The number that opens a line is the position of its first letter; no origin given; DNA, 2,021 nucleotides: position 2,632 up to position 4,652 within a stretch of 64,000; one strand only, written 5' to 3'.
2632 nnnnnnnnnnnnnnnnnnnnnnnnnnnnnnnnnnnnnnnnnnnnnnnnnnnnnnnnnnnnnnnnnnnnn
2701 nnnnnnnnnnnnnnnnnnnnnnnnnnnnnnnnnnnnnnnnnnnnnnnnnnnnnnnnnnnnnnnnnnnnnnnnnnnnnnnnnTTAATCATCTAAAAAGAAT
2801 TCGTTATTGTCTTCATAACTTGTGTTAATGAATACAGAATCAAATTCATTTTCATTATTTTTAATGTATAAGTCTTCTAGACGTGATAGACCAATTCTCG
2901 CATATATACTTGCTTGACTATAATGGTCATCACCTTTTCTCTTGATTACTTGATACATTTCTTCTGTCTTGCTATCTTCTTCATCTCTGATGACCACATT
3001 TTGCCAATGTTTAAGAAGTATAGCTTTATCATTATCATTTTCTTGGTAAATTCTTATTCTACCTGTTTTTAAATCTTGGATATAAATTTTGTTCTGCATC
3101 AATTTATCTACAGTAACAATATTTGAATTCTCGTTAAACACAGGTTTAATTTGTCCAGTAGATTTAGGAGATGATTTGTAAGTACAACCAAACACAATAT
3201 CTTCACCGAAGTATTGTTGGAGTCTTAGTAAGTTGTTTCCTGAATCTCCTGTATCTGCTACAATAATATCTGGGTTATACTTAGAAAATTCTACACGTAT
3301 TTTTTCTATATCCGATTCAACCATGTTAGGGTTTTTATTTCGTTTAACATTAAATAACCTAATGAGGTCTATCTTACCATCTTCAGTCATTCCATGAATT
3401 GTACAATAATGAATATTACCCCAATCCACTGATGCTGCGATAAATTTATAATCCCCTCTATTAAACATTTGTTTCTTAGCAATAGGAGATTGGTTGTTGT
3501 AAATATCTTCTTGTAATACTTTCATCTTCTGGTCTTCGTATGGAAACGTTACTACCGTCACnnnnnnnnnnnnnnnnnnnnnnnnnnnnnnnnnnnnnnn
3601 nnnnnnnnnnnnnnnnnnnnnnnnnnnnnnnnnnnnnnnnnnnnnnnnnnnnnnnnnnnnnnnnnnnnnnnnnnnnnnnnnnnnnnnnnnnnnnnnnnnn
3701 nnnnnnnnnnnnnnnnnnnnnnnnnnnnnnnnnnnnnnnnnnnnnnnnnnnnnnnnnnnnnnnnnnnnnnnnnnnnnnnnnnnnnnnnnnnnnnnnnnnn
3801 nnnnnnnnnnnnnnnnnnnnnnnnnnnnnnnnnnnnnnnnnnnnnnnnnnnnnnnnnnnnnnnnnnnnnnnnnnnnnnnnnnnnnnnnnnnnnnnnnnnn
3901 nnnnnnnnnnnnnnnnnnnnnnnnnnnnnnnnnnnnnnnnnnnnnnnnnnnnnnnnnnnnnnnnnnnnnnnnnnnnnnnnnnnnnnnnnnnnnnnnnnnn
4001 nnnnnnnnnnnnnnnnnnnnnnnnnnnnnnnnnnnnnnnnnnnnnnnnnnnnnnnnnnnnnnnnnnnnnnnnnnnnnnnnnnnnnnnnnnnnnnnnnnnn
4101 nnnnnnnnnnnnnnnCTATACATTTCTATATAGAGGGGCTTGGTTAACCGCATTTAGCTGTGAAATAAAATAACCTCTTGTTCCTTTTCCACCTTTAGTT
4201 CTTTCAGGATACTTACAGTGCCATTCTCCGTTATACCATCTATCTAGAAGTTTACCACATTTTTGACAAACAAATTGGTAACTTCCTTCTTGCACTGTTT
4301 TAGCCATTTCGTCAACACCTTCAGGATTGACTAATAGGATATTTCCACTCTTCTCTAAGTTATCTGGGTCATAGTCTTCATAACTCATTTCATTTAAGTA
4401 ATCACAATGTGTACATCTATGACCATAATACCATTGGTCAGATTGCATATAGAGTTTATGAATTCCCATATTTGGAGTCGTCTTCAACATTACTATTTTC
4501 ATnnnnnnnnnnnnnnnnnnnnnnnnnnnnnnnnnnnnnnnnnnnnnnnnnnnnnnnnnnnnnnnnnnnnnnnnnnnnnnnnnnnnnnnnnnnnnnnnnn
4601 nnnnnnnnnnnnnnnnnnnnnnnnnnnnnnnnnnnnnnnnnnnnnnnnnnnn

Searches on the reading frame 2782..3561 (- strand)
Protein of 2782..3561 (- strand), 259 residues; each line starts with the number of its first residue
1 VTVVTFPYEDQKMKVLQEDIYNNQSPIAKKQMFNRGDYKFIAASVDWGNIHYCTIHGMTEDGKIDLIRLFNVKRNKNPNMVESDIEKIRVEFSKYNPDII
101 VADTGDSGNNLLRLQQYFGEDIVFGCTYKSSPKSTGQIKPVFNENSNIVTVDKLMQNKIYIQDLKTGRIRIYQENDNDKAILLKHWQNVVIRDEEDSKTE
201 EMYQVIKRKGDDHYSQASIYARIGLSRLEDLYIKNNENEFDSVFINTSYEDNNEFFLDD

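Call 60: search_protein_families(library=phrogs, proteins=[window:2782-3561:-], max_evalue=0.00001)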
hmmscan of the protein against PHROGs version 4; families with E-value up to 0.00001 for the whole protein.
window:2782-3561:- (259 aa): 1 family
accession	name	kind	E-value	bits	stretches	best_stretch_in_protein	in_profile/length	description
phrog_675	-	head and packaging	3.2e-88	297.5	1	2-252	322-570/576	terminase large subunit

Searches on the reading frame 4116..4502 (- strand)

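Call 60: search_protein_families(library=phrogs, proteins=[window:4116-4502:-], max_evalue=0.00001)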
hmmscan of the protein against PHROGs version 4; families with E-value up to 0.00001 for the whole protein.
window:4116-4502:- (128 aa): 2 families
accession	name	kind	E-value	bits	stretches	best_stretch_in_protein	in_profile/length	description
phrog_12876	-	head and packaging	4.1e-64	217.4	1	8-121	98-211/235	terminase large subunit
phrog_675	-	head and packaging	6.7e-48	164.3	1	8-120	192-298/576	terminase large subunit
